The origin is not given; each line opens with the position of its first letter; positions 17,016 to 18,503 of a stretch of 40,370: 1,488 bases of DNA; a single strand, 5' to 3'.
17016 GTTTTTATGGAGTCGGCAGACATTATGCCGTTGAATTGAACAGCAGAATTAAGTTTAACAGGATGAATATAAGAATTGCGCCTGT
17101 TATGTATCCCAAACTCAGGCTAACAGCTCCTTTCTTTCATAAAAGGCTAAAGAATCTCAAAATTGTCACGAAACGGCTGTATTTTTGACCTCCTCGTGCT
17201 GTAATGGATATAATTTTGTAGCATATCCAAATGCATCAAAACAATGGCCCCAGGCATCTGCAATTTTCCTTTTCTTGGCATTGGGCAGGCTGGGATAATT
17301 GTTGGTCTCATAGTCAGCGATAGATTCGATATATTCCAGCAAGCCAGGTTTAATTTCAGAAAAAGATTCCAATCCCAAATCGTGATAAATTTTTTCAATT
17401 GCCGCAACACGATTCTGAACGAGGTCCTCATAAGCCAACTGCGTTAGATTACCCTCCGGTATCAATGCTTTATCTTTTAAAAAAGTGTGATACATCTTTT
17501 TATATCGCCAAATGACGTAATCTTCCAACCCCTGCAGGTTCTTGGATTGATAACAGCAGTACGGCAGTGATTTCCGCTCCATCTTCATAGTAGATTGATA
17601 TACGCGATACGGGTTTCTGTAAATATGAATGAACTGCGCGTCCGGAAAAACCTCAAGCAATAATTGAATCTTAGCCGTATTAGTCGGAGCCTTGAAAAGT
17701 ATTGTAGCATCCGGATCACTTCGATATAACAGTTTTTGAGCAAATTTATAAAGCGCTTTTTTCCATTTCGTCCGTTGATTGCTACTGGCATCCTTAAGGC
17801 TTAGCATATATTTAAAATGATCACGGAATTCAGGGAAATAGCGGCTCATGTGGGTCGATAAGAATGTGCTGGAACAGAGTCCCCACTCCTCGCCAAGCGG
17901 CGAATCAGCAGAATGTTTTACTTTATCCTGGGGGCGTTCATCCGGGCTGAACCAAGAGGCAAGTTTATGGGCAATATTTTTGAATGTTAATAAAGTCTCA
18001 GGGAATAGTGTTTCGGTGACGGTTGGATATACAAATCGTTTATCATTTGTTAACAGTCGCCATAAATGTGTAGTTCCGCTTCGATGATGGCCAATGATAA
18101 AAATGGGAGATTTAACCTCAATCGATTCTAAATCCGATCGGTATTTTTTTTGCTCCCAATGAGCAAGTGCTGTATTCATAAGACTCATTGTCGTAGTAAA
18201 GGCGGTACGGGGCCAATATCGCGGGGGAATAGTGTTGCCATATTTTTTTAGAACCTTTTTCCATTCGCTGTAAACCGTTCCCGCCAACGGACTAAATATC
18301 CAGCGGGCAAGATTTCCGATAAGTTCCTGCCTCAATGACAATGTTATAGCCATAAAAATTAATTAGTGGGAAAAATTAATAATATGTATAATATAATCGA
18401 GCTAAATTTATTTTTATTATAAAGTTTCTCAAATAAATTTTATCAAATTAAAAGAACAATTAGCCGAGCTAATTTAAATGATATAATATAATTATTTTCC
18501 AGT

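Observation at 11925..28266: Self-contained isoprenoid-to-functionalised-hopanoid supercluster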

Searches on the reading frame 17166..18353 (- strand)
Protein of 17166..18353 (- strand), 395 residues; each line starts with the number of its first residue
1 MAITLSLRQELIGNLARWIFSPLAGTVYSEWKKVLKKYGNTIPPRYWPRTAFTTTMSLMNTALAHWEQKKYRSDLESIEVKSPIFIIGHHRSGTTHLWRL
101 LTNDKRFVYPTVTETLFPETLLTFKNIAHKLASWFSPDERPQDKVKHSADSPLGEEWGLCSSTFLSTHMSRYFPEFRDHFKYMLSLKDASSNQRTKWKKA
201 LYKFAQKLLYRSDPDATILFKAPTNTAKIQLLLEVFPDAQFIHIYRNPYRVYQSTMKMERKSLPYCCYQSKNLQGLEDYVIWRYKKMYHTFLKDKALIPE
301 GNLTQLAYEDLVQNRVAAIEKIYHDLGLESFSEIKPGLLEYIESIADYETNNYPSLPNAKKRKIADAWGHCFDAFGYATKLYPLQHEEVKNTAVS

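Call 3: search_protein_families(library=ncbifam, proteins=[window:17166-18353:-], max_evalue=0.00001)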
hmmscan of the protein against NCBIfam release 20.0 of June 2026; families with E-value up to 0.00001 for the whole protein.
window:17166-18353:- (395 aa): 0 families

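Call 4: search_protein_families(library=pfam, proteins=[window:17166-18353:-], max_evalue=0.001)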
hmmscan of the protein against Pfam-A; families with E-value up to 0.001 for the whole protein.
window:17166-18353:- (395 aa): 2 families
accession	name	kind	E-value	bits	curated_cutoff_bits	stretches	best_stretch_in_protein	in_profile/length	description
PF13469.12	Sulfotransfer_3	-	5.4e-34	118.8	27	1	83-331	1-214/216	Sulfotransferase family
PF00685.33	Sulfotransfer_1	-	8.2e-05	22.6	22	0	83-329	3-182/255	Sulfotransferase domain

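Call 11: search_solved_structures(query=window:17166-18353:-, max_evalue=1)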
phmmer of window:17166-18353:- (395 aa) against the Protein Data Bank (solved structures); distinct sequences matched with E-value up to 1: 5.
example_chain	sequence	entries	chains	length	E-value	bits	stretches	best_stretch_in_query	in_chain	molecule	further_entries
2z6v_A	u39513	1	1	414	4.1e-05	26.4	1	79-324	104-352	Putative uncharacterized protein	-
2zq5_A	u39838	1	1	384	0.0069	19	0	67-104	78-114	Putative uncharacterized protein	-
4gox_A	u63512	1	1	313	0.023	17.4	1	189-329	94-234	Polyketide synthase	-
6mky_A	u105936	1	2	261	0.61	12.6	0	242-331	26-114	Protein phosphatase 1 regulatory subunit 7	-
4gbm_A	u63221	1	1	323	0.88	12.1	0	220-320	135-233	CurM Sulfotransferase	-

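Call 15: find_homologous_proteins(query=window:17166-18353:-, max_evalue=1e-10)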
Query window:17166-18353:- (395 aa): 393 proteins with E <= 1e-10 among 2093 candidates; the best 120 are listed.
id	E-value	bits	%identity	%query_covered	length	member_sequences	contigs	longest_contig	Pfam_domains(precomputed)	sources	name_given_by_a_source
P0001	2.0e-271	918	100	100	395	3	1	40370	PF13469.13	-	-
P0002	1.6e-165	569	65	92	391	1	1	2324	PF13469.13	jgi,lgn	jgi:hypothetical protein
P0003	1.0e-162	560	64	94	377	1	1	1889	PF13469.13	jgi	jgi:LPS sulfotransferase NodH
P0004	3.1e-161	555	62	96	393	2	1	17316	PF13469.13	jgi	jgi:hypothetical protein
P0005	5.1e-160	551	63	94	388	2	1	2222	PF13469.13,PF00685.34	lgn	-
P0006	1.3e-150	520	62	90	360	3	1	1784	PF13469.13,PF00685.34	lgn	-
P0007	2.1e-149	516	61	88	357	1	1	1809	PF13469.13,PF00685.34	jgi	jgi:hypothetical protein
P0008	1.7e-139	484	55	93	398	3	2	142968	PF13469.13,PF00685.34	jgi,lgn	-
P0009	9.6e-139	481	57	92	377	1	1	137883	PF13469.13,PF00685.34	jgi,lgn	-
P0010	1.9e-138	480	53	96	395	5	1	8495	PF13469.13,PF00685.34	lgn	-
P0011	3.7e-137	476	52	94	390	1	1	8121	PF13469.13,PF00685.34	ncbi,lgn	-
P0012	8.5e-137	475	54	93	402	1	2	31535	PF13469.13,PF00685.34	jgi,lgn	-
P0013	3.3e-136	473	56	92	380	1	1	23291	PF13469.13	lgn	-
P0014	3.3e-135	470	53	92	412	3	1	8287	PF13469.13,PF00685.34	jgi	-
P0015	6.6e-135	469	54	93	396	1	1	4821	PF13469.13,PF00685.34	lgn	-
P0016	1.1e-134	468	57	92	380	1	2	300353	PF13469.13,PF00685.34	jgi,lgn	-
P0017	4.6e-134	466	55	92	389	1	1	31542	PF13469.13,PF00685.34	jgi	-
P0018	1.4e-133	464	55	92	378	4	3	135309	PF13469.13,PF00685.34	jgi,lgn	-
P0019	4.8e-133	462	55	92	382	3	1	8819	PF13469.13,PF00685.34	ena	-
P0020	8.3e-132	458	53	93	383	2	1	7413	PF13469.13,PF00685.34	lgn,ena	-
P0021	2.4e-131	457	52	92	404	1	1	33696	PF13469.13,PF00685.34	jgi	-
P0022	3.4e-131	456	51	97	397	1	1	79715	PF13469.13,PF00685.34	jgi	-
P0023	5.5e-131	456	55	93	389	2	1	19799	PF13469.13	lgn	-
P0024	2.6e-130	453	55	92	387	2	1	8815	PF13469.13,PF00685.34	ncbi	ncbi:MAG: sulfotransferase [Balneolaceae bacterium]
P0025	3.7e-130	453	53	92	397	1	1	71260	PF13469.13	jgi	-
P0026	1.9e-129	451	51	93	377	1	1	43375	PF13469.13,PF00685.34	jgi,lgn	-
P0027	3.4e-129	450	55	92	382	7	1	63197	PF13469.13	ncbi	-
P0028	1.3e-128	448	53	92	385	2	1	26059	PF13469.13,PF00685.34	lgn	-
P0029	3.3e-128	447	48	92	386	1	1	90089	PF13469.13,PF00685.34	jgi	-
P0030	5.1e-128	446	54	93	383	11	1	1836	PF13469.13,PF00685.34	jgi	-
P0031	1.1e-126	441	52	92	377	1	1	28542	PF13469.13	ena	-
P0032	2.6e-124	434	50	92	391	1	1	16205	PF13469.13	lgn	-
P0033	1.0e-122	429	49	92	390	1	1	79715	PF13469.13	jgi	-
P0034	2.7e-122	427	48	92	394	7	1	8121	PF13469.13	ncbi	-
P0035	4.6e-122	426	52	92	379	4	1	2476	PF13469.13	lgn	-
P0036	9.2e-122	425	49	92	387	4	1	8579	PF13469.13,PF00685.34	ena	-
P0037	1.7e-121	424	49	92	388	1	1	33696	PF13469.13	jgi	-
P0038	5.2e-121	423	50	93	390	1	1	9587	PF13469.13,PF00685.34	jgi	-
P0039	5.7e-121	423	47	92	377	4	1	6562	PF13469.13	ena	-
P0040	6.2e-121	423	50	91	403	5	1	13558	PF13469.13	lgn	-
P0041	3.6e-120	420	49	93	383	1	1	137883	PF13469.13,PF00685.34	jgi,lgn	-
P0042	5.2e-119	416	46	92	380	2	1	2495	PF13469.13,PF00685.34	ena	-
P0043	7.1e-119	416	48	92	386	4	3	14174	PF13469.13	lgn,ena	-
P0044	1.1e-118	415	51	92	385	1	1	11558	PF13469.13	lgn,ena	-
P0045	1.3e-118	415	49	93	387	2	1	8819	PF13469.13,PF00685.34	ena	-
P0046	4.1e-117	410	48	91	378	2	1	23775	PF13469.13,PF00685.34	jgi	-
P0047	5.3e-117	410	49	92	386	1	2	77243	PF13469.13,PF00685.34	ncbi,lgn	ncbi:MAG: sulfotransferase [Leptolyngbyaceae cyanobacterium]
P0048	8.4e-116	406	47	93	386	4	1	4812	PF13469.13,PF00685.34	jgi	-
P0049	3.0e-115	404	45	92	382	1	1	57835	PF13469.13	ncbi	-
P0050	7.5e-115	403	45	92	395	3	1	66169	PF13469.13,PF00685.34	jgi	-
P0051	1.5e-113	398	51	87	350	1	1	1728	PF13469.13,PF00685.34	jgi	-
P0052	1.8e-112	395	48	92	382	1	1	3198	PF13469.13,PF00685.34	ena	-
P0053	1.1e-111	392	48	92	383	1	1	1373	PF13469.13,PF00685.34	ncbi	-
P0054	3.0e-111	391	46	92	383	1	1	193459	PF13469.13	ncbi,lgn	ncbi:MAG: sulfotransferase [Geminicoccaceae bacterium]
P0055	4.0e-111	390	48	89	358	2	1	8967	PF13469.13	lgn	-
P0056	2.3e-110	388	44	92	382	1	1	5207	PF13469.13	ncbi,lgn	-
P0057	2.5e-110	388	45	92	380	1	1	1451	PF13469.13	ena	-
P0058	1.3e-109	385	44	95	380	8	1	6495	PF13469.13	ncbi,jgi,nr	ncbi:MAG: sulfotransferase [Deltaproteobacteria bacterium]|nr:sulfotransferase [Deltaproteobacteria 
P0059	2.5e-102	361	44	92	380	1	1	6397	PF13469.13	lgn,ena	-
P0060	1.6e-94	336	39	93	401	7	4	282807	PF13469.13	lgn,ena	-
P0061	7.6e-90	320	40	92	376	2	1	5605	PF13469.13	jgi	jgi:hypothetical protein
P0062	6.4e-85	304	55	60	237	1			PF13469.13,PF00685.34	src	-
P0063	6.8e-85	304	40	92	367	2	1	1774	PF13469.13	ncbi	-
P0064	2.5e-82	295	38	92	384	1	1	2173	PF13469.13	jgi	jgi:hypothetical protein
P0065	3.7e-76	275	37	93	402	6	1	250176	PF13469.13,PF00685.34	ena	-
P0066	2.4e-74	269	35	90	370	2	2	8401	PF13469.13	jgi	jgi:hypothetical protein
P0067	2.3e-71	259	37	88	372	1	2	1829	PF13469.13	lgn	-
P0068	3.2e-71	259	36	90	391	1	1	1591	PF13469.13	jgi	jgi:hypothetical protein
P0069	3.9e-71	259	34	95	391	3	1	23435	PF13469.13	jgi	jgi:LPS sulfotransferase NodH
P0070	8.4e-71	258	37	91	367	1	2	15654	PF13469.13,PF00685.34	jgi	jgi:hypothetical protein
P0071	1.1e-70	257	53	56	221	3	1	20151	PF13469.13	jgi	-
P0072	1.8e-70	256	35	90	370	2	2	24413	PF13469.13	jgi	jgi:hypothetical protein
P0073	1.3e-69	254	35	90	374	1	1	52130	PF13469.13,PF00685.34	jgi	jgi:hypothetical protein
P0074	2.3e-68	250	37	90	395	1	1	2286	PF13469.13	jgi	jgi:uncharacterized protein (DUF3820 family)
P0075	7.1e-68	248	37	93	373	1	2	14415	PF13469.13,PF00685.34,PF17784.8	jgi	-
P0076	8.3e-68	248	35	90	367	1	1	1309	PF13469.13,PF00685.34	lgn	-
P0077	2.4e-67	246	34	92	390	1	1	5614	PF13469.13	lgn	-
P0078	2.7e-67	246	33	94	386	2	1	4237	PF13469.13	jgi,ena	-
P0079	3.0e-67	246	36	90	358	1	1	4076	PF13469.13,PF00685.34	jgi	-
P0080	7.8e-67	244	35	90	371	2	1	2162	PF13469.13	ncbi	-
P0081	1.1e-66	244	36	89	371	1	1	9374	PF13469.13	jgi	jgi:LPS sulfotransferase NodH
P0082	1.5e-66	244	35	90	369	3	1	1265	PF13469.13,PF00685.34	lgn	-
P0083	1.7e-66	243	35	91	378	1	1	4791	PF13469.13,PF00685.34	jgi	-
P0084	1.7e-66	243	35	91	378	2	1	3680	PF13469.13,PF00685.34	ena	-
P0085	2.2e-66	243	34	90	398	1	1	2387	PF13469.13,PF00685.34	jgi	jgi:hypothetical protein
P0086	5.4e-66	242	39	90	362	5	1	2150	PF13469.13,PF00685.34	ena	-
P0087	1.8e-65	240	35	90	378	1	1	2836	PF13469.13,PF00685.34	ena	-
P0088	2.5e-65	240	48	54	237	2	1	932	PF13469.13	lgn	-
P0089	5.4e-65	238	32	92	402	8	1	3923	PF13469.13,PF00685.34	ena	-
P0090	6.3e-65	238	35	90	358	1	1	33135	PF13469.13,PF00685.34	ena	-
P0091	6.6e-65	238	35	90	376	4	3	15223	PF13469.13,PF00685.34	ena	-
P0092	1.3e-64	237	34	92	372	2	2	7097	PF13469.13,PF00685.34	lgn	-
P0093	2.4e-64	236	35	90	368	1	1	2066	PF13469.13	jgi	jgi:hypothetical protein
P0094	5.0e-64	235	33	91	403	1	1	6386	PF13469.13,PF00685.34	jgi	jgi:hypothetical protein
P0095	5.5e-64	235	36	92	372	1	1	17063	PF13469.13,PF00685.34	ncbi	-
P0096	1.4e-63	234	33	95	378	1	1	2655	PF13469.13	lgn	-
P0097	2.0e-63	233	34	90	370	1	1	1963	PF13469.13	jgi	jgi:hypothetical protein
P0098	2.7e-63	233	35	90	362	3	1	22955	PF13469.13,PF00685.34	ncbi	-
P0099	3.0e-63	233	35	88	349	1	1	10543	PF13469.13,PF00685.34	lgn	-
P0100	3.7e-63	232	36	91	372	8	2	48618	PF13469.13,PF00685.34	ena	-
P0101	8.1e-63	231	34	90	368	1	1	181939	PF13469.13,PF00685.34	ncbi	-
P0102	9.5e-63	231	35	86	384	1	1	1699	PF13469.13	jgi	jgi:hypothetical protein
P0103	1.5e-62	230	35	92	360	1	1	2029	PF13469.13,PF00685.34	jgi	jgi:hypothetical protein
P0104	1.8e-62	230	34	90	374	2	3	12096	PF13469.13,PF00685.34,PF17784.8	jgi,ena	-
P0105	2.1e-62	230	35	91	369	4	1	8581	PF13469.13,PF00685.34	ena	-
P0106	2.5e-62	230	36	90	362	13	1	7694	PF13469.13,PF00685.34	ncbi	-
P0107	3.2e-62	229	37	89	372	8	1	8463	PF13469.13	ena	-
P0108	5.6e-62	229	35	95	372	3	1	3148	PF13469.13,PF00685.34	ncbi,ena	-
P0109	3.0e-61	226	33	90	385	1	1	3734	PF13469.13,PF00685.34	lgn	-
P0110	3.5e-61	226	33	91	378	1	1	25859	PF13469.13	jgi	-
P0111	4.0e-61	226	35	90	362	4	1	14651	PF13469.13,PF00685.34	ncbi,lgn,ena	-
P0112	5.7e-61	225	36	91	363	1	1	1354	PF13469.13,PF00685.34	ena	-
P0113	7.3e-61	225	33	90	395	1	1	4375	PF13469.13,PF00685.34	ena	-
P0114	1.4e-60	224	36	90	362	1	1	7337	PF13469.13,PF00685.34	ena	-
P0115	1.9e-60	223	34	91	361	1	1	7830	PF13469.13,PF00685.34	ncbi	-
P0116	5.3e-60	222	36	92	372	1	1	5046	PF13469.13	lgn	-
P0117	6.4e-60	222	35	95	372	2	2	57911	PF13469.13,PF00685.34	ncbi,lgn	-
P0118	6.7e-60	222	32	90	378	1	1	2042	PF13469.13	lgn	-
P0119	1.3e-59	221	35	90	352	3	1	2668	PF13469.13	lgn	-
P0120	2.6e-59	220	35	90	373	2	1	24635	PF13469.13,PF00685.34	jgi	jgi:hypothetical protein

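Call 17: find_encoding_contigs(protein=P0047, flank=10000, max_places=2)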
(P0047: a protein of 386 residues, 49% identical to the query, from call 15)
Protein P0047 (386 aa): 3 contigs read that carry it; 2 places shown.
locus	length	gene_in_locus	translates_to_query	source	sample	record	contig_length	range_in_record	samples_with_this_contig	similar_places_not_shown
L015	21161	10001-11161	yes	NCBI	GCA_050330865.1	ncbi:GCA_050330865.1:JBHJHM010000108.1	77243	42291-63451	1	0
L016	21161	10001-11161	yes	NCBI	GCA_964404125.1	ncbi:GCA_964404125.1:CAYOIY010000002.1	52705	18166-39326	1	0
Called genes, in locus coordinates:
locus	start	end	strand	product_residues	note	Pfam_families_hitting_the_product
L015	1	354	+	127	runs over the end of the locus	PF13358:DDE_3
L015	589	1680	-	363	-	PF00685:Sulfotransfer_1, PF13469:Sulfotransfer_3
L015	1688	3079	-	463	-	PF00202:Aminotran_3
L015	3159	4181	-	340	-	PF04055:Radical_SAM, PF11946:DUF3463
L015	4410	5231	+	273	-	PF00494:SQS_PSY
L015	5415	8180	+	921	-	PF00873:ACR_tran, PF03176:MMPL, PF00873:ACR_tran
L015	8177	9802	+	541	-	PF00664:ABC_membrane (weak), PF00005:ABC_tran, PF02463:SMC_N (faint), PF13304:AAA_21 (faint)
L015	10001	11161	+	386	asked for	PF00685:Sulfotransfer_1, PF13469:Sulfotransfer_3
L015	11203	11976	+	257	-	PF05685:Uma2 (weak)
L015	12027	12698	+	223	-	PF01048:PNP_UDP_1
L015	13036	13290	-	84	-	PF08681:TacA1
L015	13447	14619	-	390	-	PF13506:Glyco_transf_21, PF00535:Glycos_transf_2, PF13641:Glyco_tranf_2_3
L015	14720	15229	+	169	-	PF00196:GerE, PF14516:AAA_35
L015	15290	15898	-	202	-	PF00462:Glutaredoxin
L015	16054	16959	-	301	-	PF01209:Ubie_methyltran, PF05175:MTS, PF13489:Methyltransf_23, PF13847:Methyltransf_31, PF08241:Methyltransf_11, PF08242:Methyltransf_12, PF13649:Methyltransf_25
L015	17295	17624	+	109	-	PF04255:DUF433 (faint)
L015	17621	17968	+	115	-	PF18480:DUF5615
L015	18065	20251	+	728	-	PF00805:Pentapeptide, PF13576:Pentapeptide_3 (weak), PF00805:Pentapeptide, PF13599:Pentapeptide_4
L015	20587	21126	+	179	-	PF00610:DEP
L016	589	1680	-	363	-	PF00685:Sulfotransfer_1, PF13469:Sulfotransfer_3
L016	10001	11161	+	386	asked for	PF00685:Sulfotransfer_1, PF13469:Sulfotransfer_3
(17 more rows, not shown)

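Call 18: find_encoding_contigs(protein=P0054, flank=10000, max_places=2)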
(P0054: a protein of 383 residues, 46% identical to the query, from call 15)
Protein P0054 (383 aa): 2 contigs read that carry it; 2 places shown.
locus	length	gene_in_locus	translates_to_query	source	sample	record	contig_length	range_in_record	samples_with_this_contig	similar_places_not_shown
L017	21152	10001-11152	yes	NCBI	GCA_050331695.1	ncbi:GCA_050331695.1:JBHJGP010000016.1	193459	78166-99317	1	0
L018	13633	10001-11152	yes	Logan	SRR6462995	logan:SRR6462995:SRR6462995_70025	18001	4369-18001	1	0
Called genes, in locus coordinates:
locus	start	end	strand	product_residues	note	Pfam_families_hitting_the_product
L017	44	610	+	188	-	-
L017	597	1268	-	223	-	-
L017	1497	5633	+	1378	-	PF14331:IcmF-related_N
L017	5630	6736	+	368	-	PF06812:ImpA_N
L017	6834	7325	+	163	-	PF21527:Stv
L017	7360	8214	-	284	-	PF01925:TauE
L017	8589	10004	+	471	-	PF00202:Aminotran_3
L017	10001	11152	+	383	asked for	PF13469:Sulfotransfer_3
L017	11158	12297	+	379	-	PF00685:Sulfotransfer_1 (faint), PF13469:Sulfotransfer_3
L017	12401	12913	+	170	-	-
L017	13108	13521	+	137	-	PF08818:DUF1801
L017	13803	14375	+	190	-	-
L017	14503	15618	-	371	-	PF02746:MR_MLE_N (weak), PF13378:MR_MLE_C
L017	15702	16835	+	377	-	PF13685:Fe-ADH_2 (faint), PF00465:Fe-ADH, PF25137:ADH_Fe_C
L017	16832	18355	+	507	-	PF08666:SAF, PF04295:GD_AH_second, PF20629:GD_AH_C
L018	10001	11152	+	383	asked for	PF13469:Sulfotransfer_3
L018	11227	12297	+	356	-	PF00685:Sulfotransfer_1 (faint), PF13469:Sulfotransfer_3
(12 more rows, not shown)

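Call 21: find_encoding_contigs(protein=P0060, flank=10000, max_places=1)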
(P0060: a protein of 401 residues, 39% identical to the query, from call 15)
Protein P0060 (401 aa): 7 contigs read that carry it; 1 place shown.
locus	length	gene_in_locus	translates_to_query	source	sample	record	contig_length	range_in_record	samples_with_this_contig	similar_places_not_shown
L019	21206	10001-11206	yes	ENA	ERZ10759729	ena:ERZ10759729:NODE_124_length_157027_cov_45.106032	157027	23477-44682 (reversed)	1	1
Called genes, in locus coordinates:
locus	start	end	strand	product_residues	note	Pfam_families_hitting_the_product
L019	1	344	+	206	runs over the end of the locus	PF02954:HTH_8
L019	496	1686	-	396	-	PF00155:Aminotran_1_2 (weak), PF01041:DegT_DnrJ_EryC1, PF01212:Beta_elim_lyase (weak)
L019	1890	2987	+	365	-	PF13528:Glyco_trans_1_3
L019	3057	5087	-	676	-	PF00432:Prenyltrans (faint), PF07678:TED_complement (faint), PF13249:SQHop_cyclase_N, PF13243:SQHop_cyclase_C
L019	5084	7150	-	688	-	PF00348:polyprenyl_synt, PF00494:SQS_PSY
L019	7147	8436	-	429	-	PF00368:HMG-CoA_red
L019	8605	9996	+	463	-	PF00202:Aminotran_3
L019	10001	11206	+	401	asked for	PF13469:Sulfotransfer_3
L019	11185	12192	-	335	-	PF03706:LPG_synthase_TM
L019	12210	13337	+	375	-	PF13469:Sulfotransfer_3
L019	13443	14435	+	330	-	PF04055:Radical_SAM, PF11946:DUF3463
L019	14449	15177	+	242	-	PF01048:PNP_UDP_1 (faint)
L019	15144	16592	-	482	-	PF02321:OEP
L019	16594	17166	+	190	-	PF05494:MlaC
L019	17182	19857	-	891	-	PF03176:MMPL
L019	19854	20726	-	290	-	PF23914:TPR_CcmH_CycH (faint)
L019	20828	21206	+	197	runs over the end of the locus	PF01135:PCMT, PF13649:Methyltransf_25, PF13847:Methyltransf_31 (weak), PF08241:Methyltransf_11 (weak), PF08242:Methyltransf_12 (faint)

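Call 22: find_encoding_contigs(protein=P0065, flank=10000, max_places=1)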
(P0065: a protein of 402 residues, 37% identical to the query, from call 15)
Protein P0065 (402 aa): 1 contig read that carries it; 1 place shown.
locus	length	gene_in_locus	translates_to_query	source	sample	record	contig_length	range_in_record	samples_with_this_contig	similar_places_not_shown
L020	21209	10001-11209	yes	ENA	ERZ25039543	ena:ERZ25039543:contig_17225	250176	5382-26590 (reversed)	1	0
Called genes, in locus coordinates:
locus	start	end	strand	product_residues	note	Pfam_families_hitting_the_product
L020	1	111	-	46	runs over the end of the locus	-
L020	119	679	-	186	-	PF00589:Phage_integrase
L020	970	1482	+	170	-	PF01610:DDE_Tnp_ISL3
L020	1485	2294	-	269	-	PF04545:Sigma70_r4, PF08281:Sigma70_r4_2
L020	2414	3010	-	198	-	PF00881:Nitroreductase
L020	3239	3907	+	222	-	PF11181:YflT (weak)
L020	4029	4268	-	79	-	-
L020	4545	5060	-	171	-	PF00702:Hydrolase, PF13419:HAD_2, PF13242:Hydrolase_like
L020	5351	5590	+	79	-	-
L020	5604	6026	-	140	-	-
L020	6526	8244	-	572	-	-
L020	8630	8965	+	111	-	-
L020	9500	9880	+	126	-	PF07690:MFS_1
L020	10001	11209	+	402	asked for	PF00685:Sulfotransfer_1 (weak), PF13469:Sulfotransfer_3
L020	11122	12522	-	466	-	-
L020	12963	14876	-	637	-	PF03109:ABC1 (faint), PF00069:Pkinase, PF07714:PK_Tyr_Ser-Thr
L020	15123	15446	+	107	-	PF04542:Sigma70_r2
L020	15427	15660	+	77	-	-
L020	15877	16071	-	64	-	PF09722:Xre_MbcA_ParS_C (weak)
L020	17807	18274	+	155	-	-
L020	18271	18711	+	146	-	-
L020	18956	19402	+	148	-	-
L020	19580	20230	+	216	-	-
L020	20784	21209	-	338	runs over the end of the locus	PF01339:CheB_methylest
